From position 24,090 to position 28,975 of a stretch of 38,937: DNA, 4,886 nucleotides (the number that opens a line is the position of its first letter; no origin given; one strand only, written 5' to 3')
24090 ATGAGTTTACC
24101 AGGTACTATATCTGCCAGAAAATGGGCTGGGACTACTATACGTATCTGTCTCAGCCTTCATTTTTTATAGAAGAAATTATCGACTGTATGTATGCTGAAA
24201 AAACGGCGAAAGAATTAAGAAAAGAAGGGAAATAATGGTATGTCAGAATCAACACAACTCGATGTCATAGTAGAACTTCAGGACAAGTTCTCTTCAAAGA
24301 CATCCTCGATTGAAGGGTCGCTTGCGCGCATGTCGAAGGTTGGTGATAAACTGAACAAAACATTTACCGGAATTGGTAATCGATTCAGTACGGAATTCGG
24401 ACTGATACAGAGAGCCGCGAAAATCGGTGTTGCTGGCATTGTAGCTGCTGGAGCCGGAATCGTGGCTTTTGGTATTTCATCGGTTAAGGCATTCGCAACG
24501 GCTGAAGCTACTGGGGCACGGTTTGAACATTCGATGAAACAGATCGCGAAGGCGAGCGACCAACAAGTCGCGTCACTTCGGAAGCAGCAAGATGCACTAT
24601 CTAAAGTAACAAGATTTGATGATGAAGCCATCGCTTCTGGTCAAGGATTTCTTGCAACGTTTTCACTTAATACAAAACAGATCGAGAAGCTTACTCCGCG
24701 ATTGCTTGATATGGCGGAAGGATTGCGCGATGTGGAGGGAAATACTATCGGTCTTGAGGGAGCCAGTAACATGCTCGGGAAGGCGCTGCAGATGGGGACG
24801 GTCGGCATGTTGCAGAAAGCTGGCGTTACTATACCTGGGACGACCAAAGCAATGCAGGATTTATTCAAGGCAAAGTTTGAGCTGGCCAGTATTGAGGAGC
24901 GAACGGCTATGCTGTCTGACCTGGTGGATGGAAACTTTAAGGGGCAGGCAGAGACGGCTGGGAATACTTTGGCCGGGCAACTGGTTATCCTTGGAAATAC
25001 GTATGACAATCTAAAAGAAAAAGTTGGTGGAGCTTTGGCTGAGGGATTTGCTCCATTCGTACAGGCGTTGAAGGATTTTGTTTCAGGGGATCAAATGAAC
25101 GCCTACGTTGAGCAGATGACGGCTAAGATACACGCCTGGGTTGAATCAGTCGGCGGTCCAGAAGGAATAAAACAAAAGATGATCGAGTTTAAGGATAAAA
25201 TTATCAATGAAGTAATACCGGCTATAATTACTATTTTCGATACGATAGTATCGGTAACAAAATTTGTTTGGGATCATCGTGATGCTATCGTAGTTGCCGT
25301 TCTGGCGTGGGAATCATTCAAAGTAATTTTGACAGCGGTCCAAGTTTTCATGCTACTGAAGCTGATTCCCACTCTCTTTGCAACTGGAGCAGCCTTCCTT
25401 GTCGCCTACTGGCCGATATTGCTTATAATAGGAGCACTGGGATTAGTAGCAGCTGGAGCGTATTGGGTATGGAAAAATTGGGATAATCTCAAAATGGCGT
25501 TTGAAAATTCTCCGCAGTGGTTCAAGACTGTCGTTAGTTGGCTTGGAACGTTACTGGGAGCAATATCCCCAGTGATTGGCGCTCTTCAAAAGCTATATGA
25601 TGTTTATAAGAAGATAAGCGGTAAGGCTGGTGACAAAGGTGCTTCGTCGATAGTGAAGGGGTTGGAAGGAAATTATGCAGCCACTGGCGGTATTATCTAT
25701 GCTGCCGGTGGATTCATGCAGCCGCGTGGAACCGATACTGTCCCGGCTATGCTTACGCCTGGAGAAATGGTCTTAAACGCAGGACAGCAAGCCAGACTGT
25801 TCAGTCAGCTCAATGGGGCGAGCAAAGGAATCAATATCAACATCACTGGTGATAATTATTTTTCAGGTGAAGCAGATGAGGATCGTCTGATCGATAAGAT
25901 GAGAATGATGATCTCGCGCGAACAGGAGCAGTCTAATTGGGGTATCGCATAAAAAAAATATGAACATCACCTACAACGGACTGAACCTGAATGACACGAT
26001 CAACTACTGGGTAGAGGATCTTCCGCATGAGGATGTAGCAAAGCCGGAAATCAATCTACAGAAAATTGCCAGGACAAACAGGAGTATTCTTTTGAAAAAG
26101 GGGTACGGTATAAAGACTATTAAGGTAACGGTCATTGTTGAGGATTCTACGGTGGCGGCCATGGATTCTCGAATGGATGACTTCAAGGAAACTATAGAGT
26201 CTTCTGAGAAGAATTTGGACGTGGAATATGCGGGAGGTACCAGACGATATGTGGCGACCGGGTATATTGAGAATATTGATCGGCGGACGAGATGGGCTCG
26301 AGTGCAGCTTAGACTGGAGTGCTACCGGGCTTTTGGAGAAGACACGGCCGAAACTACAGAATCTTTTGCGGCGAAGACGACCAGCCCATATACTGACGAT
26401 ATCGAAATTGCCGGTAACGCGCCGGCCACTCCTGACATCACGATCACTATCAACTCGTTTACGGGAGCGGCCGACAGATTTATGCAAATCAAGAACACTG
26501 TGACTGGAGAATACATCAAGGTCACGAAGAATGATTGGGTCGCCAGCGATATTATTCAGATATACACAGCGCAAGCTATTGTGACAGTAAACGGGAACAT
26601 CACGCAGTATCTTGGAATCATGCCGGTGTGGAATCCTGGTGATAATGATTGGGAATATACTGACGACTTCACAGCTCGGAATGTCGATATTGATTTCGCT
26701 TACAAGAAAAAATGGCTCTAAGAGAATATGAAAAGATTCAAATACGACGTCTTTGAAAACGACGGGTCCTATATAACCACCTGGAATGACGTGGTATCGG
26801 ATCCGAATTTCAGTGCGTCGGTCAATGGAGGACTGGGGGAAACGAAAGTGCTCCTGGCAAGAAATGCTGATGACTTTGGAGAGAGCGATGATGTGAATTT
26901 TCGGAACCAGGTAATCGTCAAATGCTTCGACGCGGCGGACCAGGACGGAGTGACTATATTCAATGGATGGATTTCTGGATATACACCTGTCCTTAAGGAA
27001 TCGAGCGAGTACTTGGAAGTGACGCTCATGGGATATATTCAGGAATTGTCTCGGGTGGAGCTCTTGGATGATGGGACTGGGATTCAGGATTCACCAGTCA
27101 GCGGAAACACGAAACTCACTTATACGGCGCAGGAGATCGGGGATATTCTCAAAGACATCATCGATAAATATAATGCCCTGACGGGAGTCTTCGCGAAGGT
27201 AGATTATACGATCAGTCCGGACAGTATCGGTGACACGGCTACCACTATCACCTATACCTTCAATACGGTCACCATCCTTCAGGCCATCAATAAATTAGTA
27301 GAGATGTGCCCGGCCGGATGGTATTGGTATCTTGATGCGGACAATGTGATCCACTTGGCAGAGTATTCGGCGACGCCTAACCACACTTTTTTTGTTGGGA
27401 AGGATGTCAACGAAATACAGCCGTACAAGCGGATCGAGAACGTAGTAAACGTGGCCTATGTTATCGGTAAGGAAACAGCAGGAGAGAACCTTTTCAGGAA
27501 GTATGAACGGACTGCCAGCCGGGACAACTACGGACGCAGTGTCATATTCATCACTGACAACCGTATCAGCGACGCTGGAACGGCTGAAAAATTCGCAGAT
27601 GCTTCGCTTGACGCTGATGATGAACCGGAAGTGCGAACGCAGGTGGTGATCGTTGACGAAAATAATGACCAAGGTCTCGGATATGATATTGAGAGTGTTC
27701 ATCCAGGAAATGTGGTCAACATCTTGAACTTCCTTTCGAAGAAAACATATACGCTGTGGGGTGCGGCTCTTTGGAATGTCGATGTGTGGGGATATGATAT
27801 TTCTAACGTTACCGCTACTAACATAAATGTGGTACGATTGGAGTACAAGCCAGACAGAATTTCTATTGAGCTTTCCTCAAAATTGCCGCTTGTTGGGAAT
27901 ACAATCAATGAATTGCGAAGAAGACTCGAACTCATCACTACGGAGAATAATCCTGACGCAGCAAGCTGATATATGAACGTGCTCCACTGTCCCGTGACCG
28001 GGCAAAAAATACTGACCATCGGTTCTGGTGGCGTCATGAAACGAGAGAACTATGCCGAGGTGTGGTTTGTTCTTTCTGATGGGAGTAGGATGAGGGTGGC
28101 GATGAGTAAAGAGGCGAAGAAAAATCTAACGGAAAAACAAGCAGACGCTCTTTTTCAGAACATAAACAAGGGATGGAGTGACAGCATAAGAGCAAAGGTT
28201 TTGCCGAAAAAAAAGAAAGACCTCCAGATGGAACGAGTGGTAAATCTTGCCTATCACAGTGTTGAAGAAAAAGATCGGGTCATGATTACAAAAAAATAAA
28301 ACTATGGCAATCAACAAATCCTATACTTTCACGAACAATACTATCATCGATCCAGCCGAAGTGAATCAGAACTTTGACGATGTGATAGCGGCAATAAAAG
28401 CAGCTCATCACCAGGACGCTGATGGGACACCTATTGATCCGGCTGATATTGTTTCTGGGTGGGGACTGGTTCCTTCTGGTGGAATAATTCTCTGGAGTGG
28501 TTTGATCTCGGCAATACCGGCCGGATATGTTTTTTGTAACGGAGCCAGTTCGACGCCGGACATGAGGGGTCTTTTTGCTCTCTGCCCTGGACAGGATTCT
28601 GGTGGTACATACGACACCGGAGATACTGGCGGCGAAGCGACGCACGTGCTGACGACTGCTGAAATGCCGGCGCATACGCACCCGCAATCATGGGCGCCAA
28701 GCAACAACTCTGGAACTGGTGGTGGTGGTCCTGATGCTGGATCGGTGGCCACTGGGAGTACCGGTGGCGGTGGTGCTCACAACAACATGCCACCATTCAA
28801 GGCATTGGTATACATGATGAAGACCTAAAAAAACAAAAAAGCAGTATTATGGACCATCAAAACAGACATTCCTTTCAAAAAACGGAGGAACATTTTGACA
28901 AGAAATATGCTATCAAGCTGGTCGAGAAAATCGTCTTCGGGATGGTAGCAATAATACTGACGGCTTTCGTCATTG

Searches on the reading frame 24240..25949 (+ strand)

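Call 12: search_protein_families(library=phrogs, proteins=[window:24240-25949:+], max_evalue=0.0001)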
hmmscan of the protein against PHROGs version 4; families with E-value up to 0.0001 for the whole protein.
window:24240-25949:+ (570 aa): 7 families
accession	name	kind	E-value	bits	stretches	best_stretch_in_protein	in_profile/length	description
phrog_991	-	tail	3.2e-17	62.4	1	9-493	217-800/1966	tail length tape measure protein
phrog_28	-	tail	3e-14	53.6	1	230-562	537-760/1228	tail length tape measure protein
phrog_1272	-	tail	2.5e-12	46.4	1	194-449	482-715/1606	tail length tape measure protein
phrog_27166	-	tail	7.8e-12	45.2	1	61-291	48-272/751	tail length tape measure protein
phrog_167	-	tail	8.1e-10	38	1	22-486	214-703/1555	tail length tape measure protein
phrog_1533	-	tail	5.3e-09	35.2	1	15-161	179-325/1688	tail length tape measure protein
phrog_24676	-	tail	1e-07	31.8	1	481-544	502-567/587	tail length tape measure protein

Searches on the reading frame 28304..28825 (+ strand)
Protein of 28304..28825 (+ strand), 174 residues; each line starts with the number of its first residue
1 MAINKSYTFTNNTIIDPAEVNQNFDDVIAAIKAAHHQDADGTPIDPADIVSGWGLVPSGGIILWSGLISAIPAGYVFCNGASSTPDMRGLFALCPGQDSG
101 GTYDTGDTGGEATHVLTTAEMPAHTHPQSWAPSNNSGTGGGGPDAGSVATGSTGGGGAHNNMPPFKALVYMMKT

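Call 12: search_protein_families(library=phrogs, proteins=[window:28304-28825:+], max_evalue=0.0001)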
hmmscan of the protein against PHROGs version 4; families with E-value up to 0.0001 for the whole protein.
window:28304-28825:+ (174 aa): 8 families
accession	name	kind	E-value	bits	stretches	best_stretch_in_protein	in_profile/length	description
phrog_5795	-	tail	1.5e-17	64.2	1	54-160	390-516/968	tail protein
phrog_8469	-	tail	8.9e-17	62.4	1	3-129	112-198/303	tail fiber protein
phrog_1800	-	tail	4.5e-13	50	1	54-174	388-545/545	tail collar fiber protein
phrog_8763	-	tail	6.5e-13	48.7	1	56-173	587-747/1024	tail protein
phrog_9116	-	tail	4.4e-08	33.4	1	65-172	90-209/455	tail protein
phrog_2097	-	tail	2.5e-07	30.8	1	55-160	385-492/644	tail fiber protein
phrog_24267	-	unknown function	3e-07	31.4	1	105-167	188-258/266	-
phrog_327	-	tail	8.9e-05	23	1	49-174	300-441/618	tail protein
